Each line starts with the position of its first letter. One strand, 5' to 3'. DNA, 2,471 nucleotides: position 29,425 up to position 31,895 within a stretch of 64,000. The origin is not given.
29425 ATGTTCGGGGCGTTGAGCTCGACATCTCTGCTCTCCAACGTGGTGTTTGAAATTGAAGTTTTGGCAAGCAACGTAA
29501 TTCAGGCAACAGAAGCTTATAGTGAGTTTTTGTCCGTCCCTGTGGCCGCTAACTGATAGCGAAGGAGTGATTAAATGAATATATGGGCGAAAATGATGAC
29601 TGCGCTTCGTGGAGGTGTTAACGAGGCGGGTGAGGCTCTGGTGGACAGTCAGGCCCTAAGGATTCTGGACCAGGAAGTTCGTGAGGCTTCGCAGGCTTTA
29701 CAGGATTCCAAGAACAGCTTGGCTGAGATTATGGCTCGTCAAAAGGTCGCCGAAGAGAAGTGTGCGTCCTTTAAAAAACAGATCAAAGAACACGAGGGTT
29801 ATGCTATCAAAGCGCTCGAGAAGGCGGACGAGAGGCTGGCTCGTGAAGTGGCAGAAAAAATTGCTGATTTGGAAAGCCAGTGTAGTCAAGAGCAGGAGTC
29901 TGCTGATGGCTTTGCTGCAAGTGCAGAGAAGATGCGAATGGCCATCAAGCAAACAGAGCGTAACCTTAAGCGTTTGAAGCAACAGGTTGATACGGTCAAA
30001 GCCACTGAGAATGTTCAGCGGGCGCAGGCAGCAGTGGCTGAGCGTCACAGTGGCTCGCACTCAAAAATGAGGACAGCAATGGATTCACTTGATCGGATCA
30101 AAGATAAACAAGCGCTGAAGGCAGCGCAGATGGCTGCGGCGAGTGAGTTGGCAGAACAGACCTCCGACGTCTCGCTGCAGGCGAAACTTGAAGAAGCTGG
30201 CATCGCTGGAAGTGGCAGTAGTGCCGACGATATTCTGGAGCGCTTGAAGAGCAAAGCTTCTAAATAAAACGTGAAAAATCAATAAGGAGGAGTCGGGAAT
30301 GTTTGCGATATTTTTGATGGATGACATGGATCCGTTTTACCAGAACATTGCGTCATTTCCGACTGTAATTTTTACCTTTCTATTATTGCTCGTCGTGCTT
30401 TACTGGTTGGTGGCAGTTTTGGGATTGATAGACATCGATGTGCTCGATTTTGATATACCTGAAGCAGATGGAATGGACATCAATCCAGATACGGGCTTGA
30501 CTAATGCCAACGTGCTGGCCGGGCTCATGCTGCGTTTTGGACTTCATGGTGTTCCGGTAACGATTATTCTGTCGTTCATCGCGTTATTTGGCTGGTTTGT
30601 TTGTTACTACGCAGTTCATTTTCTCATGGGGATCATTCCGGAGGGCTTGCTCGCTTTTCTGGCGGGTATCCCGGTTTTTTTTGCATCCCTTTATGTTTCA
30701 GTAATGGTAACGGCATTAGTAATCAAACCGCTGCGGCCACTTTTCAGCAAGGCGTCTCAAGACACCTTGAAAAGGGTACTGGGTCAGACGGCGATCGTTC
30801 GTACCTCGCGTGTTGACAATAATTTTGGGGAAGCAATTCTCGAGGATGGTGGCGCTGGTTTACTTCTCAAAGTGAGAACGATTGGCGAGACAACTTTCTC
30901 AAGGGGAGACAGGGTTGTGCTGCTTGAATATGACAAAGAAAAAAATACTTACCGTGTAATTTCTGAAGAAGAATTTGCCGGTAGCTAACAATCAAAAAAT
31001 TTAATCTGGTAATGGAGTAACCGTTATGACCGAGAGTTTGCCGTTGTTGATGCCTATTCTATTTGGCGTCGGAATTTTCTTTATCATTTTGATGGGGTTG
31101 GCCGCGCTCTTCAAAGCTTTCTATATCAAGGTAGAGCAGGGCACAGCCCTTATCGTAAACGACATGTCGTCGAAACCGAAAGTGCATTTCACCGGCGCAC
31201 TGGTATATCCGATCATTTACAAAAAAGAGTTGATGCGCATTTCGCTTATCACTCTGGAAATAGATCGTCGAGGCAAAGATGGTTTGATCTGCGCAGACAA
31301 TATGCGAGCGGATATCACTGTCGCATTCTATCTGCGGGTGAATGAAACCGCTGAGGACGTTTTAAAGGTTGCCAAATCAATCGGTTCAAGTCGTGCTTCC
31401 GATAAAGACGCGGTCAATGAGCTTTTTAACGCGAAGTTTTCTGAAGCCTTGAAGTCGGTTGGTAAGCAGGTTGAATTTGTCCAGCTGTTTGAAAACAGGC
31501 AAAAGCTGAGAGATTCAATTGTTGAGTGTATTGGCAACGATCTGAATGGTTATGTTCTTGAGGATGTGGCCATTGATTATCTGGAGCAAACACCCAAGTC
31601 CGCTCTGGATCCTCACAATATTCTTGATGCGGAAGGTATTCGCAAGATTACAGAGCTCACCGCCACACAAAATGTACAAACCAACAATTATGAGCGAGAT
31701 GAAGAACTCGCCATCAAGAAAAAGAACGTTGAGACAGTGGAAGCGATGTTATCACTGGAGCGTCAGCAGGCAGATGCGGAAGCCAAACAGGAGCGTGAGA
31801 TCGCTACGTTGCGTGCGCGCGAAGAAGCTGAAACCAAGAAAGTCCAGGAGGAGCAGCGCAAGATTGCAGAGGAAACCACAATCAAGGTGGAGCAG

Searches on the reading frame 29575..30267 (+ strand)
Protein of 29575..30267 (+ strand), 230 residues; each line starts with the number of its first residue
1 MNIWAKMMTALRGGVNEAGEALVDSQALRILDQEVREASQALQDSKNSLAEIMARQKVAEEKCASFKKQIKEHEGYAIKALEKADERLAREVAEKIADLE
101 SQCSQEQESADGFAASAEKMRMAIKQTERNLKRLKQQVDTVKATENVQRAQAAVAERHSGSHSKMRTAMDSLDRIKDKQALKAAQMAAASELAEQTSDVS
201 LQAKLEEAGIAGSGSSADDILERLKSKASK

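Call 7: search_protein_families(library=pfam, proteins=[window:29575-30267:+], max_evalue=0.01)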
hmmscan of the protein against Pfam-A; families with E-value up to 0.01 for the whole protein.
window:29575-30267:+ (230 aa): 2 families
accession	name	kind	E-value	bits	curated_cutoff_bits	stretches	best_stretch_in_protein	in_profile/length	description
PF04012.17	PspA_IM30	-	3.6e-48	164.5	33.9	1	2-229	1-219/220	PspA/IM30 family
PF06273.16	eIF-4B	-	0.0058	16.1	28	1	47-173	337-465/502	Plant specific eukaryotic initiation factor 4B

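Call 8: search_protein_families(library=padloc, proteins=[window:29575-30267:+], max_evalue=0.01)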
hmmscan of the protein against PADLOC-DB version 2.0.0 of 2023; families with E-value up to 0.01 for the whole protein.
window:29575-30267:+ (230 aa): 8 families
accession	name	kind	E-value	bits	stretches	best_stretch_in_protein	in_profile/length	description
PDLC00513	JetC1|JetC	-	9.5e-05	18.6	1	25-208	640-819/1140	DUF3584 domain; MukB-like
PDLC00551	JetC2|JetC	-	0.00042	16.3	1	24-198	804-977/1365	DUF3584 domain; MukB-like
PDLC00581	JetC3|JetC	-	0.0005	16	1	31-190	745-903/1473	DUF3584 domain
PDLC02740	PbeC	-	0.0022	14.9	1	33-194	316-479/648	PbeC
PDLC00580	JetC3|JetC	-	0.0022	14.3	1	17-208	646-842/1068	DUF3584 domain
PDLC00582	JetC3|JetC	-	0.0029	13.4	1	31-193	789-952/1472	DUF3584 domain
PDLC00550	JetC2|JetC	-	0.0046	12.7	1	25-198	319-484/1355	DUF3584 domain; MukB-like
PDLC03865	LmuB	-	0.0047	13.1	1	35-207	568-744/1007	-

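Call 44: search_protein_families(library=ncbifam, proteins=[window:29575-30267:+], max_evalue=1)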
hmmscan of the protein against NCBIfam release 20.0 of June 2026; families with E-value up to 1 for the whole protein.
window:29575-30267:+ (230 aa): 10 families
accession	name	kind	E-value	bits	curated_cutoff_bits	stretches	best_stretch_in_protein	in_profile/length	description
TIGR02168.1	SMC_prok_B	equivalog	0.002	15.9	567.35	1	29-199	277-852/1181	chromosome segregation protein SMC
NF041035.1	Rad50_Halo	equivalog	0.035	12.5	1000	1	33-198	279-645/883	DNA double-strand break repair ATPase Rad50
TIGR02253.1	CTE7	subfamily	0.039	13.7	169.75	1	116-183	16-77/221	TIGR02253 family HAD-type hydrolase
NF002572.0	PRK02224.1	equivalog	0.085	11.1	1087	1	26-223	384-573/888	DNA double-strand break repair ATPase Rad50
TIGR01176.1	fum_red_Fp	equivalog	0.094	11.3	932.7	1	45-143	391-490/580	fumarate reductase (quinol) flavoprotein subunit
TIGR02977.1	phageshock_pspA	equivalog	0.12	12.1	242.95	1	35-228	33-217/219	phage shock protein PspA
NF006686.0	PRK09231.1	equivalog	0.13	10.8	854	1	46-144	394-493/598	fumarate reductase (quinol) flavoprotein subunit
NF043073.1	MMSYN1_0195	equivalog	0.16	10.1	1250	1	31-191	372-523/1021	spermidine/putrescine ABC transporter permease/substrate-binding protein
NF045487.1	ASRP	equivalog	0.21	10.1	300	1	26-184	121-282/593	archaea-specific SMC-related protein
NF053564.1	Gins15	equivalog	0.31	10.8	130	0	164-225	22-85/142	DNA replication protein Gins15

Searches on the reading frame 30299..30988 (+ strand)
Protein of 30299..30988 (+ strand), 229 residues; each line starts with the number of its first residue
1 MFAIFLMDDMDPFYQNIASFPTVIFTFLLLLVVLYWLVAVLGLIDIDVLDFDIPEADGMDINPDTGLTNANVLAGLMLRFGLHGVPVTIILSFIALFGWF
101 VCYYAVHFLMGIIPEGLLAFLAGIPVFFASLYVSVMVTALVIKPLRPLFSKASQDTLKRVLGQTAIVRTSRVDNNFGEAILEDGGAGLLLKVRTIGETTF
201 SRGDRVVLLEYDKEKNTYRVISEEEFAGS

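Call 7: search_protein_families(library=pfam, proteins=[window:30299-30988:+], max_evalue=0.01)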
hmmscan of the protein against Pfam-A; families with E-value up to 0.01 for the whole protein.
window:30299-30988:+ (229 aa): 0 families

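Call 8: search_protein_families(library=padloc, proteins=[window:30299-30988:+], max_evalue=0.01)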
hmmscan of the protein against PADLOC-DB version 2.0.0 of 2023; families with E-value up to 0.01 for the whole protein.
window:30299-30988:+ (229 aa): 0 families

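Call 40: search_protein_families(library=pfam, proteins=[window:30299-30988:+], max_evalue=10)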
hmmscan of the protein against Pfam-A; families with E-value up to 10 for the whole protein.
window:30299-30988:+ (229 aa): 1 family
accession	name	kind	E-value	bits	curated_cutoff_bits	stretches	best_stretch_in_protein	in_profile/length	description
PF06706.16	CTV_P6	-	0.27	11.4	25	1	114-146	5-40/51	Citrus tristeza virus 6-kDa protein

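Call 42: search_solved_structures(query=window:30299-30985:+, max_evalue=10)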
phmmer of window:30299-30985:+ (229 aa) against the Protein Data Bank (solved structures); distinct sequences matched with E-value up to 10: 1.
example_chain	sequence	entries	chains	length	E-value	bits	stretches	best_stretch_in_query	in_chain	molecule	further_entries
9w3k_A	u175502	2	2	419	7.6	9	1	117-160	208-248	G-protein coupled receptor 151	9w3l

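Call 44: search_protein_families(library=ncbifam, proteins=[window:30299-30988:+], max_evalue=1)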
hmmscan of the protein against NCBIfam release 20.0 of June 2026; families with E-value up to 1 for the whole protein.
window:30299-30988:+ (229 aa): 0 families

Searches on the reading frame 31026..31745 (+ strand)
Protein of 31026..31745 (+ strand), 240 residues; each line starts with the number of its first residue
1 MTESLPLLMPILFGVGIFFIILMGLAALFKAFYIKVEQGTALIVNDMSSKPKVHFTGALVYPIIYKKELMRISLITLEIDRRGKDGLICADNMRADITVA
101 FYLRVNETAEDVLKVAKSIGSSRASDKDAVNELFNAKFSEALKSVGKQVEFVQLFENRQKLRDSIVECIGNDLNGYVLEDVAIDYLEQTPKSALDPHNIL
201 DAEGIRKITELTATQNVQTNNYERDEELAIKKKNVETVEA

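Call 64: search_solved_structures(query=A3, max_evalue=10, show_alignments=1)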
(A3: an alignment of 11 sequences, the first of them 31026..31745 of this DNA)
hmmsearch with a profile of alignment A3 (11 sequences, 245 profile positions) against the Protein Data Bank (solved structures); distinct sequences matched with E-value up to 10: 2.
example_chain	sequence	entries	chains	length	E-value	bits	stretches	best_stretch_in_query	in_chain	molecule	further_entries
9bq2_B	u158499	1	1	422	0.012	18.3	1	38-243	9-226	Flotillin-1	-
4chh_A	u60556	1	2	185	0.75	12.3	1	19-87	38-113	PROTEIN INTERACTING WITH HSP90 1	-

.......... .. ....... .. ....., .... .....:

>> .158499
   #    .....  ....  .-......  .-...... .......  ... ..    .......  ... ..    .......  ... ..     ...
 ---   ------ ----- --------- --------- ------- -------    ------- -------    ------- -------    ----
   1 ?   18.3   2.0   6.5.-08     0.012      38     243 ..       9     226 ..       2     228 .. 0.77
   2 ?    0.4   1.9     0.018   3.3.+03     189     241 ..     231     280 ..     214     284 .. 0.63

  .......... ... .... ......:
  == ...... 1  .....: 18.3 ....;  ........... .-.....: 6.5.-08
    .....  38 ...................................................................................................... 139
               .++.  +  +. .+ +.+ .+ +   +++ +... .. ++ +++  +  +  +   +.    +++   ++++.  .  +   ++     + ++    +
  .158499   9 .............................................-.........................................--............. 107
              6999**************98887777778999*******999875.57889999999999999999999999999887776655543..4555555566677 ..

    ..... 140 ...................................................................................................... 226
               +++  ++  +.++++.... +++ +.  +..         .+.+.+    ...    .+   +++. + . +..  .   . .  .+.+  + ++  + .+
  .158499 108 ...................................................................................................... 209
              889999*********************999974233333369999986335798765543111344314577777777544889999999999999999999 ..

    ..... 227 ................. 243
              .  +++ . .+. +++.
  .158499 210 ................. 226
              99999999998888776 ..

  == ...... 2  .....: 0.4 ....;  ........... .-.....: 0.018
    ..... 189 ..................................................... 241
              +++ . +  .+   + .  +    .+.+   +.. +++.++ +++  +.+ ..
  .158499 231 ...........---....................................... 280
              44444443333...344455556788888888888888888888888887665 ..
